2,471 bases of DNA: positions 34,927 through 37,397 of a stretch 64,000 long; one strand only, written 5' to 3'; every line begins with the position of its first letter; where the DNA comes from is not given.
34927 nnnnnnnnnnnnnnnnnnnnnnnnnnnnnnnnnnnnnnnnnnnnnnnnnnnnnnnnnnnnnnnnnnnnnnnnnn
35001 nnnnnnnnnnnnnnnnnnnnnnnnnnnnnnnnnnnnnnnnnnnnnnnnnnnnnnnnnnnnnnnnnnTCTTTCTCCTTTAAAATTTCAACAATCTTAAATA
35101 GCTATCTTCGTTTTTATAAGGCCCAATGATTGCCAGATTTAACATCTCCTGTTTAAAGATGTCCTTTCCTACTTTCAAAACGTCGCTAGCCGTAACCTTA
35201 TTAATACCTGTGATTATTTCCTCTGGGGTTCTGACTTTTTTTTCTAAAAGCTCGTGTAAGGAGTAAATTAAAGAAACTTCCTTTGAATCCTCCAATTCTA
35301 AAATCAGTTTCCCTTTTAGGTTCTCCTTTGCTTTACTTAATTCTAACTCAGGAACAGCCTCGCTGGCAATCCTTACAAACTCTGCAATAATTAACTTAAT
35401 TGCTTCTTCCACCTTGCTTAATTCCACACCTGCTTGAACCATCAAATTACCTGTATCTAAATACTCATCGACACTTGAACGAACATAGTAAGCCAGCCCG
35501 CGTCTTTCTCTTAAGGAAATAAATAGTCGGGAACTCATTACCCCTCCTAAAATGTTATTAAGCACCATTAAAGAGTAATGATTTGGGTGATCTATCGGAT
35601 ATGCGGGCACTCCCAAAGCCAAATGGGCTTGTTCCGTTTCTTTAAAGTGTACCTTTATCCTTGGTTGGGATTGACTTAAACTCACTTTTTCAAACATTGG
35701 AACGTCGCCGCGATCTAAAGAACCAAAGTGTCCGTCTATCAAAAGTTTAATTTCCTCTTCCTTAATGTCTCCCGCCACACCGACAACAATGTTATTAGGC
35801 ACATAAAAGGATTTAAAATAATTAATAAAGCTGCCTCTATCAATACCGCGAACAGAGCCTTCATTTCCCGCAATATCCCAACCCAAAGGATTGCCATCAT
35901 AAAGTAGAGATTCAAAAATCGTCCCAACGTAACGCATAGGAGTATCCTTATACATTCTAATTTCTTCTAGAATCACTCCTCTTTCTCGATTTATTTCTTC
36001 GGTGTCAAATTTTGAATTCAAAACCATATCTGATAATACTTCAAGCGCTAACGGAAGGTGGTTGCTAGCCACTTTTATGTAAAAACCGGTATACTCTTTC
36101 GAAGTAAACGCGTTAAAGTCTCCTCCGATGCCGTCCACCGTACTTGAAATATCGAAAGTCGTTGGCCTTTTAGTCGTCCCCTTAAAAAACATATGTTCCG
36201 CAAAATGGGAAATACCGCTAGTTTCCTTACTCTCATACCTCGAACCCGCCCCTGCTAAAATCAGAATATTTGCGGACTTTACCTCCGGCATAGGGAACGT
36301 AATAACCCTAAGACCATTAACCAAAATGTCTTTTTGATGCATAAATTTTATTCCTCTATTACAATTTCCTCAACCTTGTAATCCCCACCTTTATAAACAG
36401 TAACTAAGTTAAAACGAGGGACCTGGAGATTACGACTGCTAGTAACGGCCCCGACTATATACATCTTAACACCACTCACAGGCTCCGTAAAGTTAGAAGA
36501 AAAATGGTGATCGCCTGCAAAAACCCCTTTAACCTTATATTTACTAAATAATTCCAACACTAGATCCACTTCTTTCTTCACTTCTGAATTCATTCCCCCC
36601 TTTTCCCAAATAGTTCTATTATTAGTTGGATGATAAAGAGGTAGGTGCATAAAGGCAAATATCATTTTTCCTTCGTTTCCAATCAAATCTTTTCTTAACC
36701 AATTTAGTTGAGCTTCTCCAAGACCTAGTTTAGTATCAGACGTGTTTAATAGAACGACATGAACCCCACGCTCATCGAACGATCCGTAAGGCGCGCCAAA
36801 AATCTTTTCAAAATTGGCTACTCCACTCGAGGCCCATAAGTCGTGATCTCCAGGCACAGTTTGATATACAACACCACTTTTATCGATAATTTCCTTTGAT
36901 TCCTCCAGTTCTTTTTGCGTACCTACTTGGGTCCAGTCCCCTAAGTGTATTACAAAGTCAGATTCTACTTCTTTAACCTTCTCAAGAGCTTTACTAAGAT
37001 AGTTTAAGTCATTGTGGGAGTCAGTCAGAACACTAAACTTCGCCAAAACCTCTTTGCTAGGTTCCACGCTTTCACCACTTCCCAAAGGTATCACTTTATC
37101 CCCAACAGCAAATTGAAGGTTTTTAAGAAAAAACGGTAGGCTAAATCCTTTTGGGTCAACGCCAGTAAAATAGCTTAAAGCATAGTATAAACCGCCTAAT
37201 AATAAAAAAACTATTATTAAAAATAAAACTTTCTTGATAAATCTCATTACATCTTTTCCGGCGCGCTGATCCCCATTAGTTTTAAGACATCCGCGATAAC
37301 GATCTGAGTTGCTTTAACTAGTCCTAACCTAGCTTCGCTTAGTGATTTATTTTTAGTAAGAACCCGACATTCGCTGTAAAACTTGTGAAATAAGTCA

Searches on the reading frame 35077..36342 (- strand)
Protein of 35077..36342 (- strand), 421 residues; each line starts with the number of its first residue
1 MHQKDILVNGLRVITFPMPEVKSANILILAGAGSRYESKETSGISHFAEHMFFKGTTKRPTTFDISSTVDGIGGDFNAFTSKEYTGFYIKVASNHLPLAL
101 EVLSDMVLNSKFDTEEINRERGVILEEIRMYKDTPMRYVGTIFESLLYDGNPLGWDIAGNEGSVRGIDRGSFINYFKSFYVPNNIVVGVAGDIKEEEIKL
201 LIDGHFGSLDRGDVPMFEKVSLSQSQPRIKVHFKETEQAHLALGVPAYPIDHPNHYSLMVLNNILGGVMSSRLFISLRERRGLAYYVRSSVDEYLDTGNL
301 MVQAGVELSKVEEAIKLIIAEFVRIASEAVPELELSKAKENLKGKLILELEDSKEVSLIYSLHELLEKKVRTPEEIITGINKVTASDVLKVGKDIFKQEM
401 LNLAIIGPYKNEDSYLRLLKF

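Call 4: search_protein_families(library=pfam, proteins=[window:35077-36342:-], max_evalue=0.01)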
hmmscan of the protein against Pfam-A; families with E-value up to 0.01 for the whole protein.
window:35077-36342:- (421 aa): 2 families
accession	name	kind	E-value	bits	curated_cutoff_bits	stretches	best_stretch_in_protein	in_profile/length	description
PF05193.26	Peptidase_M16_C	-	8.3e-42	143.5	23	1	167-342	2-181/181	Peptidase M16 inactive domain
PF00675.25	Peptidase_M16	-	4.2e-35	121.3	22.3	1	17-157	6-145/149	Insulinase (Peptidase family M16)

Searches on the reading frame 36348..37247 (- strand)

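Call 4: search_protein_families(library=pfam, proteins=[window:36348-37247:-], max_evalue=0.01)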
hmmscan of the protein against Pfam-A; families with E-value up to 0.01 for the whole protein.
window:36348-37247:- (299 aa): 2 families
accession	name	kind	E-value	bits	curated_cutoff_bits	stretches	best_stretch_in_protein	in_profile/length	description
PF00149.33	Metallophos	-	1.2e-09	39.3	21.5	1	70-248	2-189/191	Calcineurin-like phosphoesterase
PF12850.12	Metallophos_2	-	3.8e-07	30.7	27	1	72-169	4-60/154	Calcineurin-like phosphoesterase superfamily domain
